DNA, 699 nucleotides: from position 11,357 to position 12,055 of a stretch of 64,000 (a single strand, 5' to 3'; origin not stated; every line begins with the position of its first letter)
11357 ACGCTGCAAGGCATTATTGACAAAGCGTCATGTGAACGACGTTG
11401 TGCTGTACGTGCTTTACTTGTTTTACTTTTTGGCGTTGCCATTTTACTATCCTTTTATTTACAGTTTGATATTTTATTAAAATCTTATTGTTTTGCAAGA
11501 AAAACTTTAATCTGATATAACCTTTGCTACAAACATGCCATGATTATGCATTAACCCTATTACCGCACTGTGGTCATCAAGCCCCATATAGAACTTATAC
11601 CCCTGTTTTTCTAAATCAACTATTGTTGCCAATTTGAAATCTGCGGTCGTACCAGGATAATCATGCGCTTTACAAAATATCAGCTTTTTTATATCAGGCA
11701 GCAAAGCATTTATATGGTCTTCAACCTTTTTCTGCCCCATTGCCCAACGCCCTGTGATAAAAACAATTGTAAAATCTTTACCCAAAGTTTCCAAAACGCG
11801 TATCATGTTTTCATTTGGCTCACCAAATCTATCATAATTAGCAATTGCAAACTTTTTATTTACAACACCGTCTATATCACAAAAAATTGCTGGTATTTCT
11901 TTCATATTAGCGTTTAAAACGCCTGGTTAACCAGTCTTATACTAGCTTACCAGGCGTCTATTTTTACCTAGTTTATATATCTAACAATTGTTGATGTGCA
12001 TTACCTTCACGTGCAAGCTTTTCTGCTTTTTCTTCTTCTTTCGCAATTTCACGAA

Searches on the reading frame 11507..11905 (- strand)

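Call 5: search_protein_families(library=pfam, proteins=[window:11507-11905:-], max_evalue=0.01)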
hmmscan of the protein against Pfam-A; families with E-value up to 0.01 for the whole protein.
window:11507-11905:- (132 aa): 1 family
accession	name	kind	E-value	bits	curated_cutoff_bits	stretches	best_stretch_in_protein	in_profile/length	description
PF25109.1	HAD_PNKP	-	0.0011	19.6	27.6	1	6-129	3-138/143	Polynucleotide kinase PNKP phosphatase domain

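Call 26: search_protein_families(library=ncbifam, proteins=[window:11507-11905:-], max_evalue=0.01)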
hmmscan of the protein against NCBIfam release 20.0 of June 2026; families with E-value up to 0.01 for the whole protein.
window:11507-11905:- (132 aa): 1 family
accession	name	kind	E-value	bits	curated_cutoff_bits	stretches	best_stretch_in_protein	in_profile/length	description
TIGR03586.1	PseI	equivalog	0.0016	17.7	340.25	1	73-116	162-205/327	pseudaminic acid synthase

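Call 79: search_protein_families(library=phrogs, proteins=[window:11507-11905:-], max_evalue=0.001)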
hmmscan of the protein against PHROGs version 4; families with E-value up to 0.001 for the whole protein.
window:11507-11905:- (132 aa): 1 family
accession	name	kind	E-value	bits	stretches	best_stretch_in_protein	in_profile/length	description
phrog_415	-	other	1.5e-06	29.1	1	2-129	19-164/218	polynucleotide kinase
